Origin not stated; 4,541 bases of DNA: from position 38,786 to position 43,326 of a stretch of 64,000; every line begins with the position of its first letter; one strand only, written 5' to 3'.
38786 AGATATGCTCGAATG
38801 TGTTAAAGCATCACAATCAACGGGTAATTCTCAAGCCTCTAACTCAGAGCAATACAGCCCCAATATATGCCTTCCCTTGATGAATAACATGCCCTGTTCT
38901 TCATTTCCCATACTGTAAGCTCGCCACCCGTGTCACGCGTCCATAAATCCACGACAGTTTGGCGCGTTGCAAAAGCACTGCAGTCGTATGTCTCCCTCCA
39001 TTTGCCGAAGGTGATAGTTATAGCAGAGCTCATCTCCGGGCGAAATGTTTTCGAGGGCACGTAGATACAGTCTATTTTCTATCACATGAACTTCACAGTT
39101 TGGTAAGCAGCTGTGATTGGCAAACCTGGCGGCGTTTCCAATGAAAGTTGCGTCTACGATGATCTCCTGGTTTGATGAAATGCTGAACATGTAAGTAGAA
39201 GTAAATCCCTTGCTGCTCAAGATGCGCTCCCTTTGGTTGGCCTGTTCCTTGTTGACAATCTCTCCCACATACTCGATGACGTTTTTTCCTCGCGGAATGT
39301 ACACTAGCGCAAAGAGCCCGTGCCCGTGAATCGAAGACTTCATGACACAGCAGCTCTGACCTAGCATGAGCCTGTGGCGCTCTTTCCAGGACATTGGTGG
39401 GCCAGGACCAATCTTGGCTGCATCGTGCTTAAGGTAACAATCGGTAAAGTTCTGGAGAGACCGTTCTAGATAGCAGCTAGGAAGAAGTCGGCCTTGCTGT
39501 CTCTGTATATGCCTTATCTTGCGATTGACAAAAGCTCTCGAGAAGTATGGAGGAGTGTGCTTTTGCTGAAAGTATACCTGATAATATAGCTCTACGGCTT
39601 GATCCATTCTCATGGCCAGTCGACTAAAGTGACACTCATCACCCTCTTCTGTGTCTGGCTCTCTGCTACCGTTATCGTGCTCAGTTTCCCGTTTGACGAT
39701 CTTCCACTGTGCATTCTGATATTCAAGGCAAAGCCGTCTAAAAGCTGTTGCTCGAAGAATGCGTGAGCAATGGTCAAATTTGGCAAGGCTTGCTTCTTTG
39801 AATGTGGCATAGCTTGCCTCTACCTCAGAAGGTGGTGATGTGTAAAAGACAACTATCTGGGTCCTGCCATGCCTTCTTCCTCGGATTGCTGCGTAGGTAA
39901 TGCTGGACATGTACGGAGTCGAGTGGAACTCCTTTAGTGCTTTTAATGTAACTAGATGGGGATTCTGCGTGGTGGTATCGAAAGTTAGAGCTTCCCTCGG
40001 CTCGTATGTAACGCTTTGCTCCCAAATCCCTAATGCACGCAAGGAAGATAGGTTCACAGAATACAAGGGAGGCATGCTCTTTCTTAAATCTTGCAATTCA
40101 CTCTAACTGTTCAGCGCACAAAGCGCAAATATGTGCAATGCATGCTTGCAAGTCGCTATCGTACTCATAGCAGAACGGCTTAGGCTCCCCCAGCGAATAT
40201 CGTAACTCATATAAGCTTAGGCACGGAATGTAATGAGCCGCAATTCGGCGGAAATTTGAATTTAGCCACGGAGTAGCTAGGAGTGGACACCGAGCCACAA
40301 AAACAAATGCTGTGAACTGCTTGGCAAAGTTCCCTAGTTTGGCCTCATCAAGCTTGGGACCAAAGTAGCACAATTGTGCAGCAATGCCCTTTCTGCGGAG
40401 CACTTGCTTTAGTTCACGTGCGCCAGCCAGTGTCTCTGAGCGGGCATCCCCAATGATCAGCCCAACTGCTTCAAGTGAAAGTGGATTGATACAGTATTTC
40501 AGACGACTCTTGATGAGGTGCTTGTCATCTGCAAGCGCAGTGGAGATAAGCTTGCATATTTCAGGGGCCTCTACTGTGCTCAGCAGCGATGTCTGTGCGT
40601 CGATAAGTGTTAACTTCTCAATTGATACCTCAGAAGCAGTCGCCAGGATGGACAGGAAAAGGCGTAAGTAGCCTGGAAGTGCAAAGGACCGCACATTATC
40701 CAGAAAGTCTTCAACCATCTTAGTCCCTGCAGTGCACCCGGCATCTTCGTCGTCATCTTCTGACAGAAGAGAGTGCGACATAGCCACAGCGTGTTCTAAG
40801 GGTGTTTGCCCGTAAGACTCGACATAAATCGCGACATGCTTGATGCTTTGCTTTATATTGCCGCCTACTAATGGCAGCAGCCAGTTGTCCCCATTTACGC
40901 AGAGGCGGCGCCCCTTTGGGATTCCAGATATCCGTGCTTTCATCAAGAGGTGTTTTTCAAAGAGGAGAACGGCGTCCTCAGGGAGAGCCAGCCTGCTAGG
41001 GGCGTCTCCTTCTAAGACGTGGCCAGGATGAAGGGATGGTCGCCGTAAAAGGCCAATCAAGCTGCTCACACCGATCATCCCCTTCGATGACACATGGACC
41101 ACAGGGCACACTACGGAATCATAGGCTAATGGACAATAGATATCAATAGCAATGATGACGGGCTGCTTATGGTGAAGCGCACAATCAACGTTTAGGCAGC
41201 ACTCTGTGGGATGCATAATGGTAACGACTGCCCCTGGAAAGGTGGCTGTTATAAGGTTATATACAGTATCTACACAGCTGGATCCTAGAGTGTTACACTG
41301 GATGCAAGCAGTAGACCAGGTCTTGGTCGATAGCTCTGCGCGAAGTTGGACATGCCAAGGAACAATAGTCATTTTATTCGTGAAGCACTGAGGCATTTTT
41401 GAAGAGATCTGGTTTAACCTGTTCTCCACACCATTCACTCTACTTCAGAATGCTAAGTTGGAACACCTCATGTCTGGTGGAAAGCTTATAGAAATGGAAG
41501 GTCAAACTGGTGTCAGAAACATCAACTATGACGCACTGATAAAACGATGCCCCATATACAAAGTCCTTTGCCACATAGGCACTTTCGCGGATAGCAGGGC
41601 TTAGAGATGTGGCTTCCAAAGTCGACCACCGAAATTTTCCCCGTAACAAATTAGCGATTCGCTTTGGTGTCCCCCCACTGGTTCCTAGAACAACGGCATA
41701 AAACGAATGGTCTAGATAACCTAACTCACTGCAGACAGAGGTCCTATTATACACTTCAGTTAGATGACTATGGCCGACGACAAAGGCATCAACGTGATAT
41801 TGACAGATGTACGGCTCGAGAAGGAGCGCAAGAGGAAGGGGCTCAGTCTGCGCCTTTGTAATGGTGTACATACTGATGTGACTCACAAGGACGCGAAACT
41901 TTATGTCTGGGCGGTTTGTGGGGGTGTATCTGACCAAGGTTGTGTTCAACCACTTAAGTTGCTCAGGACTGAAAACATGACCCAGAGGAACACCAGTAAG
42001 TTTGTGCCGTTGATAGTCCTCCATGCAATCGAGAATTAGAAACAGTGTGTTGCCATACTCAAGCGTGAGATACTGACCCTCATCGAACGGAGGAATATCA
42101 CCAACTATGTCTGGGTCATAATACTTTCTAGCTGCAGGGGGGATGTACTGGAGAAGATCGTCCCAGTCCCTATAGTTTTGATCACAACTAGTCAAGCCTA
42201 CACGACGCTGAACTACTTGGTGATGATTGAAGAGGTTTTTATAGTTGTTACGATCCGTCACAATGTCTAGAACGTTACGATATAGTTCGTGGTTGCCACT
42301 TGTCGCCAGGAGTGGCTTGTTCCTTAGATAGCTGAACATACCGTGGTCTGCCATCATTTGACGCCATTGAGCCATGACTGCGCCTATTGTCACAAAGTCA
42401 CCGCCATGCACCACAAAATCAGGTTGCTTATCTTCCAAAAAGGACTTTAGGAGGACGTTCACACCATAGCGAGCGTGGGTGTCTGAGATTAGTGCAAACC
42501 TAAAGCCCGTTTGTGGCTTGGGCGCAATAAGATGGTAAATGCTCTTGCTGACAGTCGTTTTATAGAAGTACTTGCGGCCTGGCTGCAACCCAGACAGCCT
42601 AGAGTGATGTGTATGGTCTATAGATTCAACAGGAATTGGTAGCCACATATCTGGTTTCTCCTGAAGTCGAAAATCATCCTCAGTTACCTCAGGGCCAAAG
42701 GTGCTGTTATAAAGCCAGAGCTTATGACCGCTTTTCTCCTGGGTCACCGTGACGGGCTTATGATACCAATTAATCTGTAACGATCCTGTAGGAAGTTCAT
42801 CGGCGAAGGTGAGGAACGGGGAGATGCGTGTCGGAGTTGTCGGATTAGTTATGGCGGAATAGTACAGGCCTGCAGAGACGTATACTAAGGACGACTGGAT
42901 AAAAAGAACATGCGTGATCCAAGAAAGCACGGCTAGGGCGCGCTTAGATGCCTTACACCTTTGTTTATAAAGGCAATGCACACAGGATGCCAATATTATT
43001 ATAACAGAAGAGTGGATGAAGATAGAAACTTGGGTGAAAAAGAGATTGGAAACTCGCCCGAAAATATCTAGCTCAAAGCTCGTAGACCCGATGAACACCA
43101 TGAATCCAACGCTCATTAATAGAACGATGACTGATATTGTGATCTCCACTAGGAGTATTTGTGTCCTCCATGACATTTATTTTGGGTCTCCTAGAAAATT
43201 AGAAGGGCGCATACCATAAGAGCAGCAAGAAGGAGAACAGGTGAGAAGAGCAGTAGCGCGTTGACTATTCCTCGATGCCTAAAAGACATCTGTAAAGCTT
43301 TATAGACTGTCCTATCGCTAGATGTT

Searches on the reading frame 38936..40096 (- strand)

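Call 25: search_protein_families(library=pfam, proteins=[window:38936-40096:-], max_evalue=0.001)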
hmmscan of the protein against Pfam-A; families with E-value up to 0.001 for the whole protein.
window:38936-40096:- (387 aa): 1 family
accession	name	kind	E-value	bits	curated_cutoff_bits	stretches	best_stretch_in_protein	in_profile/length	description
PF00856.33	SET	-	3.1e-24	85.9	22.4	1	258-361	1-104/105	SET domain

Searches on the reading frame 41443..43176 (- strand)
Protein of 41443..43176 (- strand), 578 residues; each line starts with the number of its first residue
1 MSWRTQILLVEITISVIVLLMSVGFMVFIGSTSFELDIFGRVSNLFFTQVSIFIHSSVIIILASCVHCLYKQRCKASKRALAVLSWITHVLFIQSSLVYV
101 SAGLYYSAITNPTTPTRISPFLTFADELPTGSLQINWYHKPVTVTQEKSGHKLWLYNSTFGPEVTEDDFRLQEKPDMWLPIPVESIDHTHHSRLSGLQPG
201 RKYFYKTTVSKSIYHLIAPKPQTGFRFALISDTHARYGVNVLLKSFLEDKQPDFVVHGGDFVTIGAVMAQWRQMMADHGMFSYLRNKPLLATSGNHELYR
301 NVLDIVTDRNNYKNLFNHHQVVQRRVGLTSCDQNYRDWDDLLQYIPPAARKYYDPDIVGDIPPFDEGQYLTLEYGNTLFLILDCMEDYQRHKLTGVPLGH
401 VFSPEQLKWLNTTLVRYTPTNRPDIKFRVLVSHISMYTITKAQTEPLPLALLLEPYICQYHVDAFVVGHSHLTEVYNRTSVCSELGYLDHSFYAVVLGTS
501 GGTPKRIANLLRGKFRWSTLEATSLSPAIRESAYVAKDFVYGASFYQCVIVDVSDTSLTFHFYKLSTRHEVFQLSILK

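Call 25: search_protein_families(library=pfam, proteins=[window:41443-43176:-], max_evalue=0.001)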
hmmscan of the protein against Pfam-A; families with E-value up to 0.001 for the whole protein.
window:41443-43176:- (578 aa): 2 families
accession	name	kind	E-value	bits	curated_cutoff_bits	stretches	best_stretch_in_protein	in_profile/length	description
PF00149.33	Metallophos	-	1.3e-15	58.7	21.5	1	225-471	1-189/191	Calcineurin-like phosphoesterase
PF12850.12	Metallophos_2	-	0.00014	22.4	27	0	226-305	2-60/154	Calcineurin-like phosphoesterase superfamily domain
